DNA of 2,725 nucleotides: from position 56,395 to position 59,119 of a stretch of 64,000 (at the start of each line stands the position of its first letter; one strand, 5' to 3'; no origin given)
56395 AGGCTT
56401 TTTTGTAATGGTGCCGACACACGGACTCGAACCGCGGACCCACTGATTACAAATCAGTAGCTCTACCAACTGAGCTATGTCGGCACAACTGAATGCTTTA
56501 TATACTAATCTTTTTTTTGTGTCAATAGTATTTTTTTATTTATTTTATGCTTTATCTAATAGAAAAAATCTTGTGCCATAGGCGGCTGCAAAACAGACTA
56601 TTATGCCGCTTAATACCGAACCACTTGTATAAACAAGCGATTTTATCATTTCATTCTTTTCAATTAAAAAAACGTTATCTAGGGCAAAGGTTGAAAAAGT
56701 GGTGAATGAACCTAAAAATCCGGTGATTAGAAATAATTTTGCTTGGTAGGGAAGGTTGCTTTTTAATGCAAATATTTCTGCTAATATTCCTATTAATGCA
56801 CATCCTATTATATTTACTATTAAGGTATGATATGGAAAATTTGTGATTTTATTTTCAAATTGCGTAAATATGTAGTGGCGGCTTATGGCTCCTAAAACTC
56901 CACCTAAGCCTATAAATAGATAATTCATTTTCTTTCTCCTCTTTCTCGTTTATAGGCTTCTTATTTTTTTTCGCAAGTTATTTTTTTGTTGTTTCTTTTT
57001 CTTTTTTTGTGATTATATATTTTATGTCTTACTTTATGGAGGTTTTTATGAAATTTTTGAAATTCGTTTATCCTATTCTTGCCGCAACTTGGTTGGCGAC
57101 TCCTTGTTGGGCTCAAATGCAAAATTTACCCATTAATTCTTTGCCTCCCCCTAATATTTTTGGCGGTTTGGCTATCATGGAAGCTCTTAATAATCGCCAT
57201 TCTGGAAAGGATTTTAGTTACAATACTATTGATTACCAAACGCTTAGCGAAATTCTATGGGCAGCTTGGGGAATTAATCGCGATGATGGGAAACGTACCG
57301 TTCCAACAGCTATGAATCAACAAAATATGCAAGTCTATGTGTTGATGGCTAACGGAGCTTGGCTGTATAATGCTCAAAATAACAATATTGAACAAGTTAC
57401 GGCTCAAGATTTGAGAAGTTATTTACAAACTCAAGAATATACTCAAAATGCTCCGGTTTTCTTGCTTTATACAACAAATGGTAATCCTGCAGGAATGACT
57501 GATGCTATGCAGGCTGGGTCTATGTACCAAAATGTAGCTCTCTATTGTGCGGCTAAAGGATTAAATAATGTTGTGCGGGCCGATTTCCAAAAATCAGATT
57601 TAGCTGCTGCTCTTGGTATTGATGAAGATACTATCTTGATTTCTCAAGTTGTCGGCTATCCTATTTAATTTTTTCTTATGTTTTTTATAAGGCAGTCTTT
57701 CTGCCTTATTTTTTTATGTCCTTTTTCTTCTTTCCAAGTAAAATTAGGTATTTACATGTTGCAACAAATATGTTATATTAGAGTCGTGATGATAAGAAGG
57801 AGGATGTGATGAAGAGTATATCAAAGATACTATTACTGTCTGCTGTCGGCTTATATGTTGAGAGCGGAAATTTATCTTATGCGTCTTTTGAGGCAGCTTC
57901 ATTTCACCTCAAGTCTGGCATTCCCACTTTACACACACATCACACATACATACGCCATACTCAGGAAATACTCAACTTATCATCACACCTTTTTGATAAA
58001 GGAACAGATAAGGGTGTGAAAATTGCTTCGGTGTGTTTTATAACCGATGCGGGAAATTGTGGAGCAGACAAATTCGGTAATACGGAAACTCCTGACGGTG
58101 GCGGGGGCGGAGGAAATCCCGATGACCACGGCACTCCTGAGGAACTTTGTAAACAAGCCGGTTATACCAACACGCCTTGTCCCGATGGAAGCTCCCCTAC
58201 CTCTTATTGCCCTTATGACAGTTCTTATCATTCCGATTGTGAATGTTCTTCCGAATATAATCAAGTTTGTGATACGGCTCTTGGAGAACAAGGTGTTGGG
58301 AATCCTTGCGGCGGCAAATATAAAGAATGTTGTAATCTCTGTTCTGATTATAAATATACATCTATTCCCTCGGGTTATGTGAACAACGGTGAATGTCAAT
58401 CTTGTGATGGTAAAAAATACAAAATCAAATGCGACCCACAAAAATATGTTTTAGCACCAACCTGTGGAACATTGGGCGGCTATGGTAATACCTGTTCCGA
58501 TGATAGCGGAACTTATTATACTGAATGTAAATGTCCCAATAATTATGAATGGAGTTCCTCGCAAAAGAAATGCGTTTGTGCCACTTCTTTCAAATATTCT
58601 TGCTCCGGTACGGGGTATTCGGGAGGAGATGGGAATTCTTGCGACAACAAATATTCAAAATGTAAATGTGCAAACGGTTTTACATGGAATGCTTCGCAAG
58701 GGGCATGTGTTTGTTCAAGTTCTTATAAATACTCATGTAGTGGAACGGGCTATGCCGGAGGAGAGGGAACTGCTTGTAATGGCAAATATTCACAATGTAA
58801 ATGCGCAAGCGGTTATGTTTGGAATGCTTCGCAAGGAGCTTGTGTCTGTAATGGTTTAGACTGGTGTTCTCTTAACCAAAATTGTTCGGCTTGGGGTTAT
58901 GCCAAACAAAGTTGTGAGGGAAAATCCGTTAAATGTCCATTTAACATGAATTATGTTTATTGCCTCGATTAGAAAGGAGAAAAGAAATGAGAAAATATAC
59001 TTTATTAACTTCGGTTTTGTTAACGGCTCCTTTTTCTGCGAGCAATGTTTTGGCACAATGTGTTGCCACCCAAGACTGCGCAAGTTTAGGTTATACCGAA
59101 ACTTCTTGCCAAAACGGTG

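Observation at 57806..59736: Tandem secreted cysteine-rich repeat proteins with a shared Cys-Pro-Phe module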

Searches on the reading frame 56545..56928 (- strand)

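Call 46: search_protein_families(library=pfam, proteins=[window:56545-56928:-], max_evalue=0.001)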
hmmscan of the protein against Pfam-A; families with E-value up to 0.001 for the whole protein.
window:56545-56928:- (127 aa): 1 family
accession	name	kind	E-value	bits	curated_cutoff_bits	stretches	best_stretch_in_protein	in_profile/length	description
PF02537.21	CRCB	-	3.8e-27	95.1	32.9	1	4-114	1-101/103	CrcB-like protein, Camphor Resistance (CrcB)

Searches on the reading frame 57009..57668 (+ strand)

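Call 46: search_protein_families(library=pfam, proteins=[window:57009-57668:+], max_evalue=0.001)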
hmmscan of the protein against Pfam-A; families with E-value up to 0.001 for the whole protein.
window:57009-57668:+ (219 aa): 2 families
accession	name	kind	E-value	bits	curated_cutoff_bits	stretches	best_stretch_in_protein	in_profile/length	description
PF00881.29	Nitroreductase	-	3.8e-17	63.4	23.5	1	62-217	3-167/167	Nitroreductase family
PF14512.11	TM1586_NiRdase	-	9.7e-05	22.5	27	0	56-96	2-42/215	Putative TM nitroreductase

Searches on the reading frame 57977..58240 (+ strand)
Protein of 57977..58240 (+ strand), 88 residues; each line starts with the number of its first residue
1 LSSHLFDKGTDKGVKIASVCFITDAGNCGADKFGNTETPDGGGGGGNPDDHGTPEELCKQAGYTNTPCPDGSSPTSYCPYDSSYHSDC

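Call 97: find_homologous_proteins(query=window:57977-58240:+, max_evalue=0.01)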
Query seq(88 aa): no candidate shares three 5-residue words with the query. No homologue found.

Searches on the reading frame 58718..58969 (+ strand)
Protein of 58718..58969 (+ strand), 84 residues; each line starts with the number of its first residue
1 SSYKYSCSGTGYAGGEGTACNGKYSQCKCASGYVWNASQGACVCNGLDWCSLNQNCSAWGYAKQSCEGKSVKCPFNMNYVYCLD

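Call 50: search_protein_representatives(alignment_id=A4)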
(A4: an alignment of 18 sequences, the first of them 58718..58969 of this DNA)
Query: 18 sequences, 84 profile positions. Proteins with E-value up to 0.001 (for the whole library): 280; up to 1e-10: 90; up to 1e-30: 15. The best 150 are listed.
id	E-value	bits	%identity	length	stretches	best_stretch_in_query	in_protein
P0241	2.1e-60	217.2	-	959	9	1-57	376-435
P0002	1.3e-54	198.7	-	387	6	1-83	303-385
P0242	1.2e-52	192.3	-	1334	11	1-42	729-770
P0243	4.8e-47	174.4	-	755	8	1-42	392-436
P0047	4.8e-46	171.2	-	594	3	1-83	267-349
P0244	5.2e-43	161.5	-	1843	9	1-45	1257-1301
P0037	7.8e-43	160.9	-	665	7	1-45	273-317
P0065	3.3e-42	158.9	-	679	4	1-83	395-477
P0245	2.4e-41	156.1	-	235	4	41-83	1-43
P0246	1.7e-36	140.6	-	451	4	1-83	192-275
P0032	2.4e-34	133.7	-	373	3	1-83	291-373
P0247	2.4e-34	133.7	-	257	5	1-45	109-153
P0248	2.6e-34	133.6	-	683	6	1-45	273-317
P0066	4.9e-34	132.7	-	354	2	1-82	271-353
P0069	1.5e-32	127.9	-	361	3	1-83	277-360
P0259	2.4e-23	98.5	-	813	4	1-45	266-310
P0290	1.1e-14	70.7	-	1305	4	1-52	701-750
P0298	1.8e-13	66.8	-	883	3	1-53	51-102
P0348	2.0e-09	53.9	-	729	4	1-54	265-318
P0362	7.2e-09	52.1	-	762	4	1-48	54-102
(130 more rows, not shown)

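Call 52: search_protein_families(library=pfam, proteins=[P0241, P0242, P0243, P0244, P0259, P0290, P0298, P0348, P0362], max_evalue=0.001)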
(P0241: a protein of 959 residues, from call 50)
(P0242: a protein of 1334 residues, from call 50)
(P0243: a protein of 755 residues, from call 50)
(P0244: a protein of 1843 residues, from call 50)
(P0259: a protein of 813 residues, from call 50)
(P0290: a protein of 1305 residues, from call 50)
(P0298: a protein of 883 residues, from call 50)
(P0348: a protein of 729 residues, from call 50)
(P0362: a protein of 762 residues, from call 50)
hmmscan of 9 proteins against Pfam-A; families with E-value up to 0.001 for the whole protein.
P0241 (959 aa): 0 families

P0242 (1334 aa): 1 family
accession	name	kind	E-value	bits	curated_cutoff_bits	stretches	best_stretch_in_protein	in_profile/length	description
PF07603.17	Lcl_C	-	1.5e-14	54.7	34.9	1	1234-1331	20-116/117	Lcl C-terminal domain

P0243 (755 aa): 1 family
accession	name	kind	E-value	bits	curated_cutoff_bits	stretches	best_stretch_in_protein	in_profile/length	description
PF18278.7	RANK_CRD_2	-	6e-07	30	26.8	0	575-591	23-39/41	Receptor activator of the NF-KB cysteine-rich repeat domain 2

P0244 (1843 aa): 2 families
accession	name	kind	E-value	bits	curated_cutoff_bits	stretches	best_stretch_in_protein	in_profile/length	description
PF07603.17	Lcl_C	-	7.9e-24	84.6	34.9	2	867-955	27-115/117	Lcl C-terminal domain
PF04717.18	Phage_base_V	-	0.00033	21.4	23.8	0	1451-1470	39-58/75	Type VI secretion system/phage-baseplate injector OB domain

P0259 (813 aa): 0 families

P0290 (1305 aa): 2 families
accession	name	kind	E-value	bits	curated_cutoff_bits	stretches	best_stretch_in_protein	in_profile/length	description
PF07603.17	Lcl_C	-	1.1e-23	84.2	34.9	0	309-388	24-103/117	Lcl C-terminal domain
PF04289.18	DUF447_N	-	1.5e-05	25.3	24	0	1144-1189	12-57/114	Protein of unknown function (DUF447) N-terminal domain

P0298 (883 aa): 0 families

P0348 (729 aa): 0 families

P0362 (762 aa): 1 family
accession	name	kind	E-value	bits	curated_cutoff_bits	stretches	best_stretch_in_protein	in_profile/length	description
PF07603.17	Lcl_C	-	7.6e-05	23.4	34.9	0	668-746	28-107/117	Lcl C-terminal domain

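Call 62: search_solved_structures(query=A4, max_evalue=10, show_alignments=3)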
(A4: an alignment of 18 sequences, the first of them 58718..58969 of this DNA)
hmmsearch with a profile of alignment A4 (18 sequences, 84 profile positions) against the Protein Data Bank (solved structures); distinct sequences matched with E-value up to 10: 3.
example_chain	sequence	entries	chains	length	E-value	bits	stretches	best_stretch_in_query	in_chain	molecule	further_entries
2k35_A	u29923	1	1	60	0.026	18.2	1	44-83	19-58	hydramacin-1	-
2pxs_A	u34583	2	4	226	0.92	13.2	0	24-57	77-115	GFP-like fluorescent chromoprotein FP506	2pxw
2ojk_A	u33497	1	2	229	0.94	13.2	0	24-57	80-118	GFP-like fluorescent chromoprotein FP506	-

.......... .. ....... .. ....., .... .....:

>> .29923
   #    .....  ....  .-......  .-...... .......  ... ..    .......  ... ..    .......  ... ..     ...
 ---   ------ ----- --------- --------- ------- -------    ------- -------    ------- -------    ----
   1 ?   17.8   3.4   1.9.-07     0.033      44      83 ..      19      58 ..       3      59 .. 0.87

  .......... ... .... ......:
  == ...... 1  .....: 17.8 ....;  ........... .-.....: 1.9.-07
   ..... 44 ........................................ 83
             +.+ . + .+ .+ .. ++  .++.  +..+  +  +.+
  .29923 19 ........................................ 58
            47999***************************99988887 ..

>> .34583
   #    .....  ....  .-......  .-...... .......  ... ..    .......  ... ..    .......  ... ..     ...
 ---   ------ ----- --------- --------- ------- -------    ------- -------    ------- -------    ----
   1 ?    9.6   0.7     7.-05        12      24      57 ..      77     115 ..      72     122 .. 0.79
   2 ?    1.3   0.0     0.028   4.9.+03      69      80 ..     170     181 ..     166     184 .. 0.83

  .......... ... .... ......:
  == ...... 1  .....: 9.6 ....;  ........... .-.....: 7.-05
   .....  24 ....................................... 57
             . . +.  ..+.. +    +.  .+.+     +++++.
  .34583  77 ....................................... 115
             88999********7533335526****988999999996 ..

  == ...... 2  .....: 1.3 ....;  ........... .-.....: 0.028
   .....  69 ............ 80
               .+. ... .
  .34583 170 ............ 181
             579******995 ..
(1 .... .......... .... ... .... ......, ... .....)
